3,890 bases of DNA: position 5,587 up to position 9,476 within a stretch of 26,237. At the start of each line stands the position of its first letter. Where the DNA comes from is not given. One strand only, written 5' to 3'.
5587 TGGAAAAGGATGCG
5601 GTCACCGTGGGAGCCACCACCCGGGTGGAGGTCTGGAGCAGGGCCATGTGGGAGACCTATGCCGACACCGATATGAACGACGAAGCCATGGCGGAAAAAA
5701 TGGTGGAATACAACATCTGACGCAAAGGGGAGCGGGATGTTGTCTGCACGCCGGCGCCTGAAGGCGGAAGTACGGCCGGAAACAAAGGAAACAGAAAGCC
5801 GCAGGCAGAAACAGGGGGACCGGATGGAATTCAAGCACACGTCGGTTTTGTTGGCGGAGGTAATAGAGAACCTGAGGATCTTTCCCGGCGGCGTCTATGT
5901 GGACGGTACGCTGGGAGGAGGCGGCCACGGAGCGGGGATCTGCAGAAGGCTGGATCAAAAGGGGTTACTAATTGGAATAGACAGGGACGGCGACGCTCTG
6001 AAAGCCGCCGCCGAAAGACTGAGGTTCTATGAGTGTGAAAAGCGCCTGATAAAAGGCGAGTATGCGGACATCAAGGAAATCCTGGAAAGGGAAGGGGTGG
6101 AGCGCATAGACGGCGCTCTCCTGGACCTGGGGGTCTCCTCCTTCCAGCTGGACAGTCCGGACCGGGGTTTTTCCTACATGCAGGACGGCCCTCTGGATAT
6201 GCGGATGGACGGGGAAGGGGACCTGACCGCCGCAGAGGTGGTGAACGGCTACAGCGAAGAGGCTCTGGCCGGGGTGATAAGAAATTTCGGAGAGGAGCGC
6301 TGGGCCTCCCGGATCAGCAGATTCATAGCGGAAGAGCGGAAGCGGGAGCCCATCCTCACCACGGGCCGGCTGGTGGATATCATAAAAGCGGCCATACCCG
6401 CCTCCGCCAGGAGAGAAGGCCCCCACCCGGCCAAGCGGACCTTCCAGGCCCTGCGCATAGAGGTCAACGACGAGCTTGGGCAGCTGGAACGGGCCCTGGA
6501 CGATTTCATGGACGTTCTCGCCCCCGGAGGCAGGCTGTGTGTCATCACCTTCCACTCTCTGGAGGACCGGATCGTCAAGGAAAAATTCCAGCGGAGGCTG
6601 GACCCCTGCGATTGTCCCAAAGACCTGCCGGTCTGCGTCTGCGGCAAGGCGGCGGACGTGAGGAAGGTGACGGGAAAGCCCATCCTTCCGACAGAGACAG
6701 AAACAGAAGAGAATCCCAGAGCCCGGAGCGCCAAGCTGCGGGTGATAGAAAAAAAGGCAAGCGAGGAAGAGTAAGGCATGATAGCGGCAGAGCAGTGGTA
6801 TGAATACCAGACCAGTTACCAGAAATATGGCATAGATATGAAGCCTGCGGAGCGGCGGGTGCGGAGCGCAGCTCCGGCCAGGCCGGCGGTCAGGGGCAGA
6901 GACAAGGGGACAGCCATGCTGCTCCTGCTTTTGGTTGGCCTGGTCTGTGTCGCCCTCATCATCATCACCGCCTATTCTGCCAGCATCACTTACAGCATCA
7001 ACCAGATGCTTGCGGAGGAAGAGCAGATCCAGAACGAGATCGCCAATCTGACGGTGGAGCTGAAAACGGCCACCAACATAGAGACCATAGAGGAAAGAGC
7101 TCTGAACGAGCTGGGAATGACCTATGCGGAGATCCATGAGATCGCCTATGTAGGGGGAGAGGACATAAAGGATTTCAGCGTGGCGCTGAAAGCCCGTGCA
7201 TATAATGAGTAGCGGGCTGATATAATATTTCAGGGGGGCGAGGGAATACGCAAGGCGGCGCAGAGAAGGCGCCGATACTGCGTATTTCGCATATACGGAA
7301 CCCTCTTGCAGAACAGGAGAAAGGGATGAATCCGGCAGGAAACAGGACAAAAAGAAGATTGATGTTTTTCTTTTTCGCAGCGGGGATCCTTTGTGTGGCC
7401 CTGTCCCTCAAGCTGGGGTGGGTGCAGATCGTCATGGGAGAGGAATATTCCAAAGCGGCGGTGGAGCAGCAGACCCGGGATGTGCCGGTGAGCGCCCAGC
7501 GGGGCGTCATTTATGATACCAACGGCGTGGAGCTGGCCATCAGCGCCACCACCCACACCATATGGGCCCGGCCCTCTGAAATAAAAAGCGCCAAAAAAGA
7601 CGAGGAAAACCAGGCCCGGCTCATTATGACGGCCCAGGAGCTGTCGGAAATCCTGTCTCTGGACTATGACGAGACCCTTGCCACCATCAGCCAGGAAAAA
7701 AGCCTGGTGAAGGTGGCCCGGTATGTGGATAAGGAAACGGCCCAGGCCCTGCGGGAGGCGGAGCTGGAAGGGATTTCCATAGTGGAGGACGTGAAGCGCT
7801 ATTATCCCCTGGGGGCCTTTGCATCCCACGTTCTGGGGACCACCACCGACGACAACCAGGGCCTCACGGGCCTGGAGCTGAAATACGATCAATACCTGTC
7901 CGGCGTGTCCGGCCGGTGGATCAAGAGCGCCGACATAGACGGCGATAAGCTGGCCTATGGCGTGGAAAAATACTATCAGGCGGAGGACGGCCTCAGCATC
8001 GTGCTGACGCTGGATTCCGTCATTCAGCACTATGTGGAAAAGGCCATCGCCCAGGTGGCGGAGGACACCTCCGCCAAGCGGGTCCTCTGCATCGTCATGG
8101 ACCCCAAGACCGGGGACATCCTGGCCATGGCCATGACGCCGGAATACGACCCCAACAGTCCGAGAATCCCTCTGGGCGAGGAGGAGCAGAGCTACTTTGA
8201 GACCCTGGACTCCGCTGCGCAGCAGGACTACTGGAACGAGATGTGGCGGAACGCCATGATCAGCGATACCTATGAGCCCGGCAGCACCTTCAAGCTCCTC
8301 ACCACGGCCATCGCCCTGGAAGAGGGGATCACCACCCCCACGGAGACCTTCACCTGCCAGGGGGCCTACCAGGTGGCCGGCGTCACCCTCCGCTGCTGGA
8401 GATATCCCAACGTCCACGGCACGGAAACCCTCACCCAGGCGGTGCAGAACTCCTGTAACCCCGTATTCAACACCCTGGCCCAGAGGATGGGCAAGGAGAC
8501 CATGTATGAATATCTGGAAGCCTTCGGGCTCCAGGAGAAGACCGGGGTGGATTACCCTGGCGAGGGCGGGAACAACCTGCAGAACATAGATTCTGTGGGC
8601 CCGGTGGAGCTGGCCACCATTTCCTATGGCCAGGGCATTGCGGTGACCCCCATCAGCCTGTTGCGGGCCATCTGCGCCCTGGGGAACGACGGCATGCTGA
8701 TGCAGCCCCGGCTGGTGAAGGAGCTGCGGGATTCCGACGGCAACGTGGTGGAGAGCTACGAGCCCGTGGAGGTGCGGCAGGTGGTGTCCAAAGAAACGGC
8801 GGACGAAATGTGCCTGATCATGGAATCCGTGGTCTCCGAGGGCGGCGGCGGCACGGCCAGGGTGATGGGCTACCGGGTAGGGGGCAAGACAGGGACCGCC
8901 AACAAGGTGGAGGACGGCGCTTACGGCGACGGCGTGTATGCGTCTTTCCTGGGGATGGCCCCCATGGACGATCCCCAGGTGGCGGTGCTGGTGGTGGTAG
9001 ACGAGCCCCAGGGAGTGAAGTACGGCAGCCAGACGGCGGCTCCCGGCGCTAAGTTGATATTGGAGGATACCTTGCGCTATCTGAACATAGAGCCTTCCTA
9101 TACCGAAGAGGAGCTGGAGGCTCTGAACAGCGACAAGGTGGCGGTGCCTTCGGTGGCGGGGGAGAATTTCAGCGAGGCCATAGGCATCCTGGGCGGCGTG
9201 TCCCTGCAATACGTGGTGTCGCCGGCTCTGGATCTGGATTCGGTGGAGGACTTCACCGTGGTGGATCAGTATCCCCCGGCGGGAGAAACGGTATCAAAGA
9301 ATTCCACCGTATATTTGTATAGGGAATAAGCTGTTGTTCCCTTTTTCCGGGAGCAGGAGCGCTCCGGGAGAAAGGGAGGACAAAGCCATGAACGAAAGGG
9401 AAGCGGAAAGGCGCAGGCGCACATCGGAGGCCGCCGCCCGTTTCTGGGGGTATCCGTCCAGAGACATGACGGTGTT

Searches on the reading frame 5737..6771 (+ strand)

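Call 42: search_protein_families(library=ncbifam, proteins=[window:5737-6771:+], max_evalue=0.00001)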
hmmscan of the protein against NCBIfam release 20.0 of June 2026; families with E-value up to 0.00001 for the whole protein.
window:5737-6771:+ (345 aa): 1 family
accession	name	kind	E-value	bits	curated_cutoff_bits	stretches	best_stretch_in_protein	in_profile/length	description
TIGR00006.1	TIGR00006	equivalog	5.9e-112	374.1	154.3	1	32-340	5-310/310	16S rRNA (cytosine(1402)-N(4))-methyltransferase RsmH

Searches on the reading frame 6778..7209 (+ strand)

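Call 42: search_protein_families(library=ncbifam, proteins=[window:6778-7209:+], max_evalue=0.00001)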
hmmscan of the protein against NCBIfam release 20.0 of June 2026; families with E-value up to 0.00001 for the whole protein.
window:6778-7209:+ (144 aa): 2 families
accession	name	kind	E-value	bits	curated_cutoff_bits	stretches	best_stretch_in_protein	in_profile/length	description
NF053549.1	FtsL_Actino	equivalog_domain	2.6e-07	30.4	55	1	46-118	4-75/83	cell division protein FtsL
TIGR02209.1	ftsL_broad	equivalog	3.4e-07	30.1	42.45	1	46-118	5-77/85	cell division protein FtsL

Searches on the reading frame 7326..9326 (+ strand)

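Call 42: search_protein_families(library=ncbifam, proteins=[window:7326-9326:+], max_evalue=0.00001)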
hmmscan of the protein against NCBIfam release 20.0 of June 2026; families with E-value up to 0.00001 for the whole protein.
window:7326-9326:+ (667 aa): 38 families (the best 25 are shown)
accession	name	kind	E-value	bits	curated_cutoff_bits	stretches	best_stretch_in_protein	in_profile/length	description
TIGR02214.1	spoVD_pbp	equivalog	4e-184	613.5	688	1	11-665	1-633/636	stage V sporulation protein D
TIGR03423.1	pbp2_mrdA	equivalog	9.5e-97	324.9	455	1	10-583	1-591/593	penicillin-binding protein 2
NF053573.1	PBP2_PenA_Neis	exception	2.8e-75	254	1105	1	8-591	24-569/572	peptidoglycan D,D-transpeptidase PBP2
NF011685.0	PRK15105.1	subfamily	9.9e-67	225.8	737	1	23-591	35-566/588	peptidoglycan glycosyltransferase FtsI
NF038271.1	strep_PBP2X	exception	2e-63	214.8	1050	1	37-564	51-596/750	penicillin-binding protein PBP2X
NF051842.1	PBP4_5_Efaec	equivalog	7.3e-41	140.3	700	1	56-563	162-650/668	penicillin-binding protein PBP4(5)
NF008061.0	PRK10795.1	equivalog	8.5e-37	127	962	2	178-527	206-551/634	peptidoglycan DD-transpeptidase MrdA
TIGR02074.1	PBP_1a_fam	subfamily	1.2e-29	103.6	508.75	1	313-530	291-488/535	PBP1A family penicillin-binding protein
NF000237.1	MECA_PBP2A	equivalog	8.9e-25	87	750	1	48-535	140-612/668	PBP2a family beta-lactam-resistant peptidoglycan transpeptidase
NF000408.1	MECA2_pure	exception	2.2e-23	82.3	1525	1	29-525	124-601/668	PBP2a family beta-lactam-resistant peptidoglycan transpeptidase MecA2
NF033378.1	MECD_PBP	exception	5.6e-22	77.8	1450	1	54-526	148-610/678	PBP2a family beta-lactam-resistant peptidoglycan transpeptidase MecD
NF038278.1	strep_PBP2B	exception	9.9e-22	77.2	975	1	393-559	476-653/678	penicillin-binding protein PBP2B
NF000407.1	MECC_PBP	exception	3.8e-21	75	1500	1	56-535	145-609/665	PBP2a family beta-lactam-resistant peptidoglycan transpeptidase MecC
NF000409.1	MECA_pure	exception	3.4e-20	72.1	1490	1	55-535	147-612/668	PBP2a family beta-lactam-resistant peptidoglycan transpeptidase MecA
NF000410.1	MECA1_pure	exception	2.2e-19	69.1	1480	1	29-537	123-612/666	PBP2a family beta-lactam-resistant peptidoglycan transpeptidase MecA1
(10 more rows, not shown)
